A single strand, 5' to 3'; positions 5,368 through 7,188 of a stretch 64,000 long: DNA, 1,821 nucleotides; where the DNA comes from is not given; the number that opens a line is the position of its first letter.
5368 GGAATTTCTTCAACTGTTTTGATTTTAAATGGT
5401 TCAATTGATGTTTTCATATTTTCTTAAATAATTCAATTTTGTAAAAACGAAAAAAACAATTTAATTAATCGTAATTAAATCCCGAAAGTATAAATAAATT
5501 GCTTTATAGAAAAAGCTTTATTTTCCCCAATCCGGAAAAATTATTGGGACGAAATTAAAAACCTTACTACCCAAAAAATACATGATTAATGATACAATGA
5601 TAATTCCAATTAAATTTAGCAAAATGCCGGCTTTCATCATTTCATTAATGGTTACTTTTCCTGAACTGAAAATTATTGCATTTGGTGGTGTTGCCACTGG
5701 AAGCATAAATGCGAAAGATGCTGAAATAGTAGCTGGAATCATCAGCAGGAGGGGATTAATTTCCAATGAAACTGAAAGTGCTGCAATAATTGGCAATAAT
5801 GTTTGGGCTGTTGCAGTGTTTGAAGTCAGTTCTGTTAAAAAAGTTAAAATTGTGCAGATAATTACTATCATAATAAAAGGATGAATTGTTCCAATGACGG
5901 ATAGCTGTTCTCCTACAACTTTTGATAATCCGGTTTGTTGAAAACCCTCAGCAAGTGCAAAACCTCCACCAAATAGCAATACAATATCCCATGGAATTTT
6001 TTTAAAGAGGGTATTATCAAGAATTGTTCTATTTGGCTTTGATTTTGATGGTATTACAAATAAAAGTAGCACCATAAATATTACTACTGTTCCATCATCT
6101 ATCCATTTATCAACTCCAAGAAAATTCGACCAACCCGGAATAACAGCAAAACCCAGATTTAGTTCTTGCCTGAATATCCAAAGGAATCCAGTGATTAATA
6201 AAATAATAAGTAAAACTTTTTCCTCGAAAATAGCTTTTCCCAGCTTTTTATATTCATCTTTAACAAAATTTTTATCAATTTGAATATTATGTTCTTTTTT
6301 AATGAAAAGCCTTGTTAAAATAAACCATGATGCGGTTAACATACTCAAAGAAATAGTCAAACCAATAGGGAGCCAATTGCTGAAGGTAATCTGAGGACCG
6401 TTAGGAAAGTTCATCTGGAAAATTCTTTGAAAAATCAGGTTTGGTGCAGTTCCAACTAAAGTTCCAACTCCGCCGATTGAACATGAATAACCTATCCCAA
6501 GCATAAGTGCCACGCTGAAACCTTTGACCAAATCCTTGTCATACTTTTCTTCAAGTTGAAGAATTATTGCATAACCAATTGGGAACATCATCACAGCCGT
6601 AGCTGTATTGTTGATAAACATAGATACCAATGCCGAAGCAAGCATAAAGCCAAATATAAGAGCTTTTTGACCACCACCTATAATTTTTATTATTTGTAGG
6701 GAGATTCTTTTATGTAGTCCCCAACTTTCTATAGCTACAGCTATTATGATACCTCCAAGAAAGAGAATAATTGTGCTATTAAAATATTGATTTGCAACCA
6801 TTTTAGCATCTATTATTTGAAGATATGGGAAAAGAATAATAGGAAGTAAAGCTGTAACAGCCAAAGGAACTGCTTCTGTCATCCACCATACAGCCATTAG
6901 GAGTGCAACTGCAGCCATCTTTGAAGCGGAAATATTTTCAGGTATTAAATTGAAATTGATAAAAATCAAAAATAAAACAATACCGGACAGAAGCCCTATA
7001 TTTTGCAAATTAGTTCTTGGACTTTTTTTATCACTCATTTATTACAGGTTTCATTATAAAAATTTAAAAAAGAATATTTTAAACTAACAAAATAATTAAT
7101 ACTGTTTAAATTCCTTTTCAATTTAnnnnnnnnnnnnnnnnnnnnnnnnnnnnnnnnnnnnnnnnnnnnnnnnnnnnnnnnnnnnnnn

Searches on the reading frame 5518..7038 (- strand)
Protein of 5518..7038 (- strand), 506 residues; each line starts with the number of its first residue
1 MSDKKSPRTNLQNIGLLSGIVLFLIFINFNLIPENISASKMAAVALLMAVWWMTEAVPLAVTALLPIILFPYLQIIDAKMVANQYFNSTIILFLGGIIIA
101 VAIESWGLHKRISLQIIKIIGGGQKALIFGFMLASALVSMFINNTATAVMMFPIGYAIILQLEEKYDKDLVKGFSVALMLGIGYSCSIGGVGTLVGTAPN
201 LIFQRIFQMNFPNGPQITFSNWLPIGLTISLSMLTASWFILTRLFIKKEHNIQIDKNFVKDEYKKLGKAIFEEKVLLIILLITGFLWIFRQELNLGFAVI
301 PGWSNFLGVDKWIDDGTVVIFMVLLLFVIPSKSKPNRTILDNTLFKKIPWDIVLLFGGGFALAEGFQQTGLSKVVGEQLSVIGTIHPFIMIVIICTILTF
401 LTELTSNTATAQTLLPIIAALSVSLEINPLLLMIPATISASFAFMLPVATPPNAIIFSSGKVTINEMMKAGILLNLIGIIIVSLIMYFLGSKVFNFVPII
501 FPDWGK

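Call 15: search_protein_families(library=pfam, proteins=[window:5518-7038:-], max_evalue=0.001)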
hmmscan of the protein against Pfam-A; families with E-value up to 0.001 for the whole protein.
window:5518-7038:- (506 aa): 2 families
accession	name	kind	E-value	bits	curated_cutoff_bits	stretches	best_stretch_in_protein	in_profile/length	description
PF00939.25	Na_sulph_symp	-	1.3e-72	245.7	27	1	27-486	17-462/472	Sodium:sulfate symporter transmembrane region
PF03600.22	CitMHS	-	1.5e-57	195.6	31.9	1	50-433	2-332/336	Citrate transporter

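Call 20: find_related_loci(query=window:5518-7038:-, collection=genome_contigs, flank=6000)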
Query window:5518-7038:- (506 aa) in genome_contigs; peptide patterns used: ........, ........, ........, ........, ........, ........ (x = any residue, [..] = any of these).
599 stretches matched a pattern (row limit reached: there are more); 580 encode a relative of the query (tblastn E <= 1e-3); the best 80 are kept; 80 distinct loci.
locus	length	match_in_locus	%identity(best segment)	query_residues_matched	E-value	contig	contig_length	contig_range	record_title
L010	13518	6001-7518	87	1-506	0e+0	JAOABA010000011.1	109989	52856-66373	MAG: Candidatus Kapaibacterium sp. isolate SKW166 k141_1462314, whole genome shotgun sequence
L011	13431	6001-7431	50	29-505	2e-168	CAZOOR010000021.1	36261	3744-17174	MAG TPA_asm: uncultured Hyphomicrobiales bacterium isolate binchicken_co67_141 genome assembly, contig: NODE_1060_length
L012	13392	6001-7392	54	12-476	5e-164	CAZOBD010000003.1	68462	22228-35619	MAG TPA_asm: uncultured Hyphomicrobiales bacterium isolate SRP141376_co4_174 genome assembly, contig: NODE_705_length_68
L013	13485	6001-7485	49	10-505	1e-157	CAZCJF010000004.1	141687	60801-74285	MAG TPA_asm: uncultured Ignavibacteriaceae bacterium isolate SRP290908_co1_122 genome assembly, contig: NODE_91_length_1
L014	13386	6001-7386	52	33-494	2e-157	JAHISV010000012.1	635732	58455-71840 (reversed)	MAG: Bacteroidetes bacterium isolate MM_PC_MetaG.mb.19 MM_PC_MetaG.mb.19_k141_1285486, whole genome shotgun sequence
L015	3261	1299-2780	51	12-505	4e-163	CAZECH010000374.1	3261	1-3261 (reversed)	MAG TPA_asm: uncultured Ignavibacteriaceae bacterium isolate binchicken_co234_307 genome assembly, contig: NODE_42871_le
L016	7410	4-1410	51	41-506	2e-153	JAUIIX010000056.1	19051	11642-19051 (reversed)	MAG: bacterium isolate Co_bin.282 NODE_16215_length_19051_cov_1.622490, whole genome shotgun sequence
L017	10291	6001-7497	83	4-502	0e+0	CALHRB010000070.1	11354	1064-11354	MAG: Candidatus Kapabacteria bacterium isolate N1_Bin_Bin_40_sub genome assembly, contig: c_000003698835, whole genome s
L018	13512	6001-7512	48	1-506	4e-152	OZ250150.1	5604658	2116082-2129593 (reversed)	MAG: Candidatus Latescibacterota bacterium isolate 5c13c588-1760-4ea4-89ab-5ccd14670b69 genome assembly, chromosome: 1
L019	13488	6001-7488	47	9-506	3e-152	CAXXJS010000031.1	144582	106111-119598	MAG: Candidatus Latescibacterota bacterium isolate d54d2296-71c2-45af-80d9-7212e301404d genome assembly, contig: contig_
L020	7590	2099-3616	48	4-506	2e-149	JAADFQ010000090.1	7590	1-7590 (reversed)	MAG: FCB group bacterium isolate M_MaxBin.049 contig-127_28028, whole genome shotgun sequence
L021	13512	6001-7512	48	1-506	6e-149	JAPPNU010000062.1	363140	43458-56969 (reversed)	MAG: Gemmatimonadota bacterium isolate RHO3_bin_7 NODE_18_length_363140_cov_41.106587, whole genome shotgun sequence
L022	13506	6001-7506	47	1-504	9e-149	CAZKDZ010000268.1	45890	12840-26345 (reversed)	MAG TPA_asm: uncultured bacterium isolate SRP338948_co1_137 genome assembly, contig: k141_448491, whole genome shotgun s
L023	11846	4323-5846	48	1-506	9e-148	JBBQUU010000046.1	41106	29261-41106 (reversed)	MAG: Opitutales bacterium isolate Co_metawrap_1950 Cmw_1950_k141_15888600_length_41106_cov_15.9835, whole genome shotgun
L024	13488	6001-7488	47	12-506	2e-147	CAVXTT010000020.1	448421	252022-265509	MAG: uncultured Ignavibacteriales bacterium isolate MFD05674.bin.2.157 genome assembly, contig: contig_62060, whole geno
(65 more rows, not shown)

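Call 27: find_related_loci(query=L010:3052-5898:+, collection=metagenome_contigs, flank=4000)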
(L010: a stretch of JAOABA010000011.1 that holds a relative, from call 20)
Query L010:3052-5898:+ (949 aa) in metagenome_contigs; peptide patterns used: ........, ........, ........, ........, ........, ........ (x = any residue, [..] = any of these).
345 stretches matched a pattern; 290 encode a relative of the query (tblastn E <= 1e-3); the best 80 are kept; 80 distinct loci.
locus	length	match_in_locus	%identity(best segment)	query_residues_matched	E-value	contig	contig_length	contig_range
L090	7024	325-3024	59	1-946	0e+0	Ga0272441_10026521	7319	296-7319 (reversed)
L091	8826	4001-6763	59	1-944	0e+0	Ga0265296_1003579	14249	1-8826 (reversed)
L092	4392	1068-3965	58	1-944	0e+0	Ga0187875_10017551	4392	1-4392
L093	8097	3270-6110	59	1-945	0e+0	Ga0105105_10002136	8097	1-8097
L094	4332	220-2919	59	1-945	0e+0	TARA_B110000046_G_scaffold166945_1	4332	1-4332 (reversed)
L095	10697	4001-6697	59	1-944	0e+0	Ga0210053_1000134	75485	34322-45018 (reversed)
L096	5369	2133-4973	57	2-946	0e+0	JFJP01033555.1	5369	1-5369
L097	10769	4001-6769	58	1-946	0e+0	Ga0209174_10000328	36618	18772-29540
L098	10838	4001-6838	59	1-944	0e+0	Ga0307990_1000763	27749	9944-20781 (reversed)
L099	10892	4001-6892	57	1-945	0e+0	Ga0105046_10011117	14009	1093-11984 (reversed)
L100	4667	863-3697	58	1-944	0e+0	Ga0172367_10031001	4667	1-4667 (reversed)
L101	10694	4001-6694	59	1-944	0e+0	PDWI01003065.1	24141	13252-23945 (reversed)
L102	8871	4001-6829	58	1-944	0e+0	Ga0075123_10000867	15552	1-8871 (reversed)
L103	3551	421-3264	57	1-946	0e+0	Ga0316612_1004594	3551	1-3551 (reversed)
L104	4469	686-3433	58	1-944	0e+0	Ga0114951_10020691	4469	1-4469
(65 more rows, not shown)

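Call 28: search_protein_families(library=pfam, proteins=[L010:3052-5898:+])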
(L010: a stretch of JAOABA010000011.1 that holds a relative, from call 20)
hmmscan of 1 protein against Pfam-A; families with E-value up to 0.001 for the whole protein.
L010:3052-5898:+ (949 aa): 7 families
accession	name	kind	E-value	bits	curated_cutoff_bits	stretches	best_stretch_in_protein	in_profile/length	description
PF20473.4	MmeI_Mtase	-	9.5e-93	310.5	27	1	332-638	1-258/259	MmeI, DNA-methyltransferase domain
PF20466.3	MmeI_TRD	-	7.4e-78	261.1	27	1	662-864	2-206/207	MmeI, target recognition domain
PF20464.3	MmeI_N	-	5e-42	144.7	27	1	11-172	2-179/181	MmeI, N-terminal domain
PF20467.3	MmeI_C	-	1.6e-31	108.8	27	1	870-945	5-80/83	MmeI, C-terminal domain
PF20465.4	MmeI_hel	-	4.3e-25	88.7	27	1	179-257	1-75/75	MmeI, helicase spacer domain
PF07669.17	Eco57I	-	4.4e-08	33.9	25.3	1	402-583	1-140/171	Eco57I restriction-modification methylase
PF02384.22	N6_Mtase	-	3.5e-06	27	20.4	0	510-580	120-186/311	N-6 DNA Methylase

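Call 30: find_homologous_proteins(query=window:5518-7038:-, max_evalue=1e-100)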
Query window:5518-7038:- (506 aa): 5551 proteins with E <= 1e-100 among 8000 candidates; the best 120 are listed.
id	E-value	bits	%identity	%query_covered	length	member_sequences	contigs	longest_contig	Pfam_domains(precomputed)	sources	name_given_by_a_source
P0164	0.0e+0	1031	95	100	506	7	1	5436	PF00939.26,PF03600.23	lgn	-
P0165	3.0e-282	955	87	99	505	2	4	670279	PF00939.26,PF03600.23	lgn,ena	-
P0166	9.5e-281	950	86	100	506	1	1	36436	PF00939.26,PF03600.23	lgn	-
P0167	7.4e-279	944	87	100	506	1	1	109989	PF00939.26,PF03600.23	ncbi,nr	ncbi:MAG: SLC13 family permease [Candidatus Kapabacteria bacterium]|nr:SLC13 family permease [Candid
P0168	1.1e-265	900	82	100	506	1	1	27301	PF00939.26,PF03600.23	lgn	-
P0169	1.3e-182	626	57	95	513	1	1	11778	PF00939.26,PF03600.23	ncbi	ncbi:SLC13 family permease [Bacteroidota bacterium]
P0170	1.2e-180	620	57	98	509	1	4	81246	PF00939.26,PF03600.23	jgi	jgi:solute carrier family 13 (sodium-dependent dicarboxylate transporter), member 2/3/5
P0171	3.7e-180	618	57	98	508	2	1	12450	PF00939.26,PF03600.23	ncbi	-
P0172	2.2e-178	612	57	98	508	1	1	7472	PF00939.26,PF03600.23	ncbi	-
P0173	2.6e-178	612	58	93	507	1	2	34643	PF00939.26,PF03600.23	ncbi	-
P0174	1.8e-177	609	58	95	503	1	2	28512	PF00939.26,PF03600.23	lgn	-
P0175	7.4e-176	604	56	98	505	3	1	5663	PF00939.26,PF03600.23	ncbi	-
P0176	6.6e-175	601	54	100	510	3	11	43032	PF00939.26,PF03600.23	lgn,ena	-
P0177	9.7e-175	600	55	99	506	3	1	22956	PF00939.26,PF03600.23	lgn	-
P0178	1.6e-173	596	58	93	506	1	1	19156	PF00939.26,PF03600.23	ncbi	-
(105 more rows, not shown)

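Call 31: find_encoding_contigs(protein=P0164, flank=6000, max_places=6)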
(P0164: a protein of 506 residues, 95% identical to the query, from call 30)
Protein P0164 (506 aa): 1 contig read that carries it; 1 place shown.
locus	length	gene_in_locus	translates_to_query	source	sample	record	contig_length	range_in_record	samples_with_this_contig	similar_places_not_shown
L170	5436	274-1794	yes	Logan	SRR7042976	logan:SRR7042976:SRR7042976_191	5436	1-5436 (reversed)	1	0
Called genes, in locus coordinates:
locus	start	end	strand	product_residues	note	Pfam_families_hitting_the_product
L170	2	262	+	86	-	?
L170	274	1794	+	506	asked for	PF00939:Na_sulph_symp, PF03600:CitMHS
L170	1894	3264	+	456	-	PF01212:Beta_elim_lyase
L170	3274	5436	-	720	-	?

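Call 32: find_encoding_contigs(protein=P0166, flank=6000, max_places=6)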
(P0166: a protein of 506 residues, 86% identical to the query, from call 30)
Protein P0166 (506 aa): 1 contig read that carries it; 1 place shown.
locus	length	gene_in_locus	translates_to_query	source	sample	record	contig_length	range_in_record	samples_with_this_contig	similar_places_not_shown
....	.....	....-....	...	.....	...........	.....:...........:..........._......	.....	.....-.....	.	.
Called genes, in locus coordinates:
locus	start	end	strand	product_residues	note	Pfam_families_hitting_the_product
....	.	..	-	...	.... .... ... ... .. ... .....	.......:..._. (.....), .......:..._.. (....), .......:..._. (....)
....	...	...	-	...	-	-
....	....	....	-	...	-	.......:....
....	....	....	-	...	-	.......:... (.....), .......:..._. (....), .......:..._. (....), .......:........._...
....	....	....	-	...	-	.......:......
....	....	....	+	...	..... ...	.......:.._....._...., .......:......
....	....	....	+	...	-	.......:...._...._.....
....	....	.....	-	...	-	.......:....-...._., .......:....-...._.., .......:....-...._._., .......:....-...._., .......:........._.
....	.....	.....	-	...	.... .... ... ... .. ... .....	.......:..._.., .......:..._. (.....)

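Call 33: find_encoding_contigs(protein=P0168, flank=6000, max_places=6)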
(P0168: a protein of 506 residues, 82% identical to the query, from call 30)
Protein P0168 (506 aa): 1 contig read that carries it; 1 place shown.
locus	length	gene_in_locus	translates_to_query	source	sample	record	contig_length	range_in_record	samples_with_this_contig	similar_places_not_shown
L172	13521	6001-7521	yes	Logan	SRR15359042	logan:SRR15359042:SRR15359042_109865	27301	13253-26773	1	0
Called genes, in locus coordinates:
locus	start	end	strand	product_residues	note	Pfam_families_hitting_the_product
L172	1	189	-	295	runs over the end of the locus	PF12799:LRR_4 (faint), PF23598:LRR_14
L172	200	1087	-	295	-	-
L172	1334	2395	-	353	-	PF01544:CorA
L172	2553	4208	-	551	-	PF22694:CtpB_N-like (faint), PF00595:PDZ (weak), PF13180:PDZ_2 (weak), PF17820:PDZ_6 (weak), PF03572:Peptidase_S41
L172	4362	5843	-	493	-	PF00171:Aldedh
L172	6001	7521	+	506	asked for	PF00939:Na_sulph_symp, PF03600:CitMHS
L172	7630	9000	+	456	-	PF01212:Beta_elim_lyase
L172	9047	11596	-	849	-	PF00133:tRNA-synt_1, PF09334:tRNA-synt_1g, PF13603:tRNA-synt_1_2, PF00133:tRNA-synt_1, PF08264:Anticodon_1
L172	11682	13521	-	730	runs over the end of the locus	PF13191:AAA_16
